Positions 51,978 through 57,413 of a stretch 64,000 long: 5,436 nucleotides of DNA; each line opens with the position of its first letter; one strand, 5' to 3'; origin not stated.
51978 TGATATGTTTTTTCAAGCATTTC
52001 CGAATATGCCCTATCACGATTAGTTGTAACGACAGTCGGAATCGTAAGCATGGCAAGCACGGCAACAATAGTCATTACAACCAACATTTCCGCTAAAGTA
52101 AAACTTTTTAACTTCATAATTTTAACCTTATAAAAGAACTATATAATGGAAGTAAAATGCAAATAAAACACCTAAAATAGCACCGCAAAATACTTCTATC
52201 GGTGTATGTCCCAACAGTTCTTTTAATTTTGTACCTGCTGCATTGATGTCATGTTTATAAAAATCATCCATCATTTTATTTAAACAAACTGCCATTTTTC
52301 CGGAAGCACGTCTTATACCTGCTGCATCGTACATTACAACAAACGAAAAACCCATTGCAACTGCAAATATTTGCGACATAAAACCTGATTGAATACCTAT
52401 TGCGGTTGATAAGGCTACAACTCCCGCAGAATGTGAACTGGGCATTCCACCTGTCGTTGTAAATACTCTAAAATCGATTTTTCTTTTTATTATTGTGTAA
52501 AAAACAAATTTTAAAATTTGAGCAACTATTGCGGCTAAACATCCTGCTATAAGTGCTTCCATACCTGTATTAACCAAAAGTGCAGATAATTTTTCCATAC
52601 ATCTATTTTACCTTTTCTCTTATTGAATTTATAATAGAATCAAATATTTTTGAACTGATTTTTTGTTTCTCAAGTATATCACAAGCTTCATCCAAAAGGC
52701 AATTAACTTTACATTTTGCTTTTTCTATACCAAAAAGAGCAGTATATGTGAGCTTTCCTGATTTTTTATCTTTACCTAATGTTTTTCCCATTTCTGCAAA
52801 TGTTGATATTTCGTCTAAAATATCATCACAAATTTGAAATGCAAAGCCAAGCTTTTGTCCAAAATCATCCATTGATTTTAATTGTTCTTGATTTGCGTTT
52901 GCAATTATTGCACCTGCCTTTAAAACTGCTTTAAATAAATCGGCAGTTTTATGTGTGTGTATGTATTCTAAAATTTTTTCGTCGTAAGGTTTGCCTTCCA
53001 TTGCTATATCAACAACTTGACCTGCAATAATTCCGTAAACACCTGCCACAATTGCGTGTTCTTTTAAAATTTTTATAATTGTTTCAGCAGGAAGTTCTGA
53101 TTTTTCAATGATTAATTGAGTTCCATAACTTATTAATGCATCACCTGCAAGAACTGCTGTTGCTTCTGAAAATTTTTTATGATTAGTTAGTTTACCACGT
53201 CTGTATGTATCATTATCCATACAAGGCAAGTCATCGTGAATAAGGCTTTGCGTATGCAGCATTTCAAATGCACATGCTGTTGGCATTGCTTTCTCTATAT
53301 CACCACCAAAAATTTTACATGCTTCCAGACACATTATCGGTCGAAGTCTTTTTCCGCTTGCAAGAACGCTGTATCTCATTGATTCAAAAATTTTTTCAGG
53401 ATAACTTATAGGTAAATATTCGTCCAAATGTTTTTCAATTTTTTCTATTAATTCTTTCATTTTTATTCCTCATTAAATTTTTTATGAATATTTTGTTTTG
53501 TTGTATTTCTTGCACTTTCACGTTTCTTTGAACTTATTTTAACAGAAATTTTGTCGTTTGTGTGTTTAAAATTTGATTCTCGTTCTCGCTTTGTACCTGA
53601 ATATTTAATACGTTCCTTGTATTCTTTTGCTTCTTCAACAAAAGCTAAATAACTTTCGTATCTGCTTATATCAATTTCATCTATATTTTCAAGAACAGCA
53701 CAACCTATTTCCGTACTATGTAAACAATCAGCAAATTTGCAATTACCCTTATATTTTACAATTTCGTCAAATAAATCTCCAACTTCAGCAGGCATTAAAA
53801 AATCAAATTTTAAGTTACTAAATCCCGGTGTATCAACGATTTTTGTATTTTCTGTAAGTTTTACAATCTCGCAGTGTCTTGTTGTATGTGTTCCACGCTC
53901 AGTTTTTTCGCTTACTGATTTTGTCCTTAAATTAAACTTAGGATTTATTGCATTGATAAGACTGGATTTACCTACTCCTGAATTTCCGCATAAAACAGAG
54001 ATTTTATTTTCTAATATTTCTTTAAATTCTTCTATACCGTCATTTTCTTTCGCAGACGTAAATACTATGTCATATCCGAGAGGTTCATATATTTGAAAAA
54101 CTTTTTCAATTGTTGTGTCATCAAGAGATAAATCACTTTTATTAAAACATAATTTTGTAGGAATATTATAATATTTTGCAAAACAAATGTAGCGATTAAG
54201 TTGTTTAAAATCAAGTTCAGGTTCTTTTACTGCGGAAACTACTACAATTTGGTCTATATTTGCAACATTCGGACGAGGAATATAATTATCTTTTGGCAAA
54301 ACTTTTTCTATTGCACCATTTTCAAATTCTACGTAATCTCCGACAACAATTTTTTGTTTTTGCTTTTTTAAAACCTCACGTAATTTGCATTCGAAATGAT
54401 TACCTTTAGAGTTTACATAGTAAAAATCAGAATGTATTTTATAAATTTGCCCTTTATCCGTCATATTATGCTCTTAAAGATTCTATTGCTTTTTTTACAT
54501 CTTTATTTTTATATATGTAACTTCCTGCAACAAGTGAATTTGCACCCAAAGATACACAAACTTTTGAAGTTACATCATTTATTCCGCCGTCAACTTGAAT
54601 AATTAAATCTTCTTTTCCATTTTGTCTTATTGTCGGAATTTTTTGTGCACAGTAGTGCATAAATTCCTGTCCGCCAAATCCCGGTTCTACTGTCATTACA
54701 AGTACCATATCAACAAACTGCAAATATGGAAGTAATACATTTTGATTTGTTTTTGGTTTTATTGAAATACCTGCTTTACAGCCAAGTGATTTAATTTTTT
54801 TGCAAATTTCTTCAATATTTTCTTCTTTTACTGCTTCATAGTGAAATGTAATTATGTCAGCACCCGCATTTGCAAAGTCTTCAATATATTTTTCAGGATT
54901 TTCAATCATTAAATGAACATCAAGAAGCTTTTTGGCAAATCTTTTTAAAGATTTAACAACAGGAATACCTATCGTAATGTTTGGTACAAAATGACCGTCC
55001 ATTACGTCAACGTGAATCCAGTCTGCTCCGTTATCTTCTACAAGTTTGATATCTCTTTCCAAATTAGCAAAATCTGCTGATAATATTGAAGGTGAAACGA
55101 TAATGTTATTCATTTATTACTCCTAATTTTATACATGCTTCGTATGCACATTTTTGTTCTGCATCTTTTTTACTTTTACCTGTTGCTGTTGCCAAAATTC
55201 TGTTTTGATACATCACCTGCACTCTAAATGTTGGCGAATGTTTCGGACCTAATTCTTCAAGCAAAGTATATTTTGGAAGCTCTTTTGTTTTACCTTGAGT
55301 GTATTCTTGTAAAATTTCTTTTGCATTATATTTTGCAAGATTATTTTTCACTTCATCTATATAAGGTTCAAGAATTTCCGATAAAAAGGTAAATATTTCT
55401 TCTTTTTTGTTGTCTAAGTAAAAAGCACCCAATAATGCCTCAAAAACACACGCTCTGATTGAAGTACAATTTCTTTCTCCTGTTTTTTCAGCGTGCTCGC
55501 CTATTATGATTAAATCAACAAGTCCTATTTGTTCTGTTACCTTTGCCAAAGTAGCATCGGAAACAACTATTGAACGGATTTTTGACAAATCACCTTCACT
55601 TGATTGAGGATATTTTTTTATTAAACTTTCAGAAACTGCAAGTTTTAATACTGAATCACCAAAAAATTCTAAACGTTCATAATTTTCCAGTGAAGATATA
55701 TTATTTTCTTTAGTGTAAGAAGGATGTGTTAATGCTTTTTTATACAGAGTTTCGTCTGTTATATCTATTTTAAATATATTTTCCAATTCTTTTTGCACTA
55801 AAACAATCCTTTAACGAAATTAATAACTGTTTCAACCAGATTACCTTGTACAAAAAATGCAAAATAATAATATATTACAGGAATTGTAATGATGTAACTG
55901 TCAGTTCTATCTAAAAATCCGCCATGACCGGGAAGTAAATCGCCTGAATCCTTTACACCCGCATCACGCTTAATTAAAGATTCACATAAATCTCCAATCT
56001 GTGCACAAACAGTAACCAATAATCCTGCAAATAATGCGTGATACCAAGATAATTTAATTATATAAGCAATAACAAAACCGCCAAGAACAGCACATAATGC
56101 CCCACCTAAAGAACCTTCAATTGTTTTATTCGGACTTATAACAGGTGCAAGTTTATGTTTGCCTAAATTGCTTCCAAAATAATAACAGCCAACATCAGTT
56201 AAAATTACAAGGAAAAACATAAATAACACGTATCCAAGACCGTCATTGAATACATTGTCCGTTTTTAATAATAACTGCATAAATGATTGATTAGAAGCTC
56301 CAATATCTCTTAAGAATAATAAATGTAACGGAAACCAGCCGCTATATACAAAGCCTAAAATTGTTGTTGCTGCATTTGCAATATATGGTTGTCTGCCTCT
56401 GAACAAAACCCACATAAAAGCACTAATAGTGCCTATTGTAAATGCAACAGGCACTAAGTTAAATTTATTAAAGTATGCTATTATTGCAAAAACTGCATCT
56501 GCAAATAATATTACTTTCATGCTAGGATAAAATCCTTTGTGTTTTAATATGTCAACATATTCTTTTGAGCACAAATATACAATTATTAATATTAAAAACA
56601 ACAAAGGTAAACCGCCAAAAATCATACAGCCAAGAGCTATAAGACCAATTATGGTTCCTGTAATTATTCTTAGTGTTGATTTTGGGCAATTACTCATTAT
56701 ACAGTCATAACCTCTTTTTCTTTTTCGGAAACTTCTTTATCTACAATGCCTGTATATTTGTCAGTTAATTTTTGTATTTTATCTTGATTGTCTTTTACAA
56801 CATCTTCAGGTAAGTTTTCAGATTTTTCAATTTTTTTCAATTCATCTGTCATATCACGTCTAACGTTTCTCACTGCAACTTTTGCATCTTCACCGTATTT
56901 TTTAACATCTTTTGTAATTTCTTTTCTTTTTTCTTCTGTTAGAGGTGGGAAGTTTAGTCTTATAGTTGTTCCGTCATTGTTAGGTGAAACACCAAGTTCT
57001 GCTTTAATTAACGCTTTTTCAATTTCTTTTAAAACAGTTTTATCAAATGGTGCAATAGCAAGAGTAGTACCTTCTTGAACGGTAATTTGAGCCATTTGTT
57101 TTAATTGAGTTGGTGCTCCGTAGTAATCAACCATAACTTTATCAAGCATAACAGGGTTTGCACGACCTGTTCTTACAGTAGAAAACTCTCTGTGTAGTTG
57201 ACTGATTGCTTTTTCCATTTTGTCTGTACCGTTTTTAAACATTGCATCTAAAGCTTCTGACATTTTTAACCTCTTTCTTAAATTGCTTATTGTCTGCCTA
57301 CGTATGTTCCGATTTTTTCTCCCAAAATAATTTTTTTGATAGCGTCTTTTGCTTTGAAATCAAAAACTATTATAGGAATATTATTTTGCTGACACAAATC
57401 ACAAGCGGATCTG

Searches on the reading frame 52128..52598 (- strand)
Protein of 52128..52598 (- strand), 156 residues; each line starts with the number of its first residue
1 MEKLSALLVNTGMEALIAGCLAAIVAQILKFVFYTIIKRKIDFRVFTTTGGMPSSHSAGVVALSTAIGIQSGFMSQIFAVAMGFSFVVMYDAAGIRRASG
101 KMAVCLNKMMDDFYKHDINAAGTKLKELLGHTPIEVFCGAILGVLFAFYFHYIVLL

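Call 50: search_protein_families(library=pfam, proteins=[window:52128-52598:-], max_evalue=0.0001)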
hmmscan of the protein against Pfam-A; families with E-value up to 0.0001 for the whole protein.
window:52128-52598:- (156 aa): 1 family
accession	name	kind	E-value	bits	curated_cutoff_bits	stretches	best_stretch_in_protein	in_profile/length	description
PF02681.20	DUF212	-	3.3e-46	157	26.5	1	14-145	4-125/126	Divergent PAP2 family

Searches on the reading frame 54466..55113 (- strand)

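Call 50: search_protein_families(library=pfam, proteins=[window:54466-55113:-], max_evalue=0.0001)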
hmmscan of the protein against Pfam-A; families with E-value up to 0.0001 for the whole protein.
window:54466-55113:- (215 aa): 2 families
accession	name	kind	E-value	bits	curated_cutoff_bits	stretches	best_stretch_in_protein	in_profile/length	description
PF00834.25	Ribul_P_3_epim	-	5.2e-72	241.9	21.1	1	6-201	2-198/198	Ribulose-phosphate 3 epimerase family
PF04131.20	NanE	-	9.7e-05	22.1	27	0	48-207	31-183/192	Putative N-acetylmannosamine-6-phosphate epimerase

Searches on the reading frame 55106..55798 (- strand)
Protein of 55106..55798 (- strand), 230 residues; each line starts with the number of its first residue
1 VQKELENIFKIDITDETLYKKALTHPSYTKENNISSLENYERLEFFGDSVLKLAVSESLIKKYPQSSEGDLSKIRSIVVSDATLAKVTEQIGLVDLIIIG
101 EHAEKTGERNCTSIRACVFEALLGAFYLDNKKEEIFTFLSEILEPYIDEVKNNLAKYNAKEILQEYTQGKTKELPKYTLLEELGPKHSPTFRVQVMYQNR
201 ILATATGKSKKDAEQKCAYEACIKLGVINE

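Call 51: search_protein_families(library=pfam, proteins=[window:55106-55798:-], max_evalue=0.001)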
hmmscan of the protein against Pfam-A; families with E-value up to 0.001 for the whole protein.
window:55106-55798:- (230 aa): 5 families
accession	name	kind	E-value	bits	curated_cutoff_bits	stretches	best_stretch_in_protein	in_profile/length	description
PF14622.11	Ribonucleas_3_3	-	2.4e-30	105.8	35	1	15-141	1-122/128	Ribonuclease-III-like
PF00636.31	Ribonuclease_3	-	3.3e-22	79.6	27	1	41-130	1-101/102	Ribonuclease III domain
PF00035.32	dsrm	-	7.9e-17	62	23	1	159-225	1-66/66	Double-stranded RNA binding motif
PF22935.1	RM44_endonuclase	-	1.4e-07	32.1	27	1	15-125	19-138/139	Large ribosomal subunit protein mL44, endonuclease domain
PF24995.1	DSRM_2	-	0.00068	20.5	27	0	184-225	38-77/79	dsRNA binding domain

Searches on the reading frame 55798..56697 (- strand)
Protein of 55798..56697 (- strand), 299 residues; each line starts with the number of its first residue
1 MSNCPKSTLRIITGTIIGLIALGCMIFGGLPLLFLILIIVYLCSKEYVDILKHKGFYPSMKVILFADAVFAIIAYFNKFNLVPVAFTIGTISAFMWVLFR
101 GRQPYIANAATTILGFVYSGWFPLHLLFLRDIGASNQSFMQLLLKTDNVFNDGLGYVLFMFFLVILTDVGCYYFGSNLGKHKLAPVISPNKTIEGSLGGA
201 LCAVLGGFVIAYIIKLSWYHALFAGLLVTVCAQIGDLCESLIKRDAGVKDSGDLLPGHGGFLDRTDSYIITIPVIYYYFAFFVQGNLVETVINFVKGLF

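Call 51: search_protein_families(library=pfam, proteins=[window:55798-56697:-], max_evalue=0.001)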
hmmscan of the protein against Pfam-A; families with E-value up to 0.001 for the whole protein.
window:55798-56697:- (299 aa): 1 family
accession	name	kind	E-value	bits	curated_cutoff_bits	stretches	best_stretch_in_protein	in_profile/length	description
PF01148.25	CTP_transf_1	-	6.3e-64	216.8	24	1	9-282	2-264/264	Cytidylyltransferase family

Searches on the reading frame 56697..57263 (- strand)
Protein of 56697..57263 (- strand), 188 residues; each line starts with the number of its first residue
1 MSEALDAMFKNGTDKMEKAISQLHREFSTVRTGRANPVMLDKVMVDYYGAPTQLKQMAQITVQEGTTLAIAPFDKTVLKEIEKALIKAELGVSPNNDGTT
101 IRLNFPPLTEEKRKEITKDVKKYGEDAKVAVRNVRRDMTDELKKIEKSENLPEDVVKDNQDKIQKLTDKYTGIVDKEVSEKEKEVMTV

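Call 51: search_protein_families(library=pfam, proteins=[window:56697-57263:-], max_evalue=0.001)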
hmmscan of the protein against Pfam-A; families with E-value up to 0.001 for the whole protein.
window:56697-57263:- (188 aa): 2 families
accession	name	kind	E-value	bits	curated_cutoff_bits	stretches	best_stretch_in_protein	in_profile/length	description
PF01765.24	RRF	-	1e-64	217.7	29.7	1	24-186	2-164/164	Ribosome recycling factor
PF12685.13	SpoIIIAH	-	0.00077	19.9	30.6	1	92-170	67-130/191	SpoIIIAH-like protein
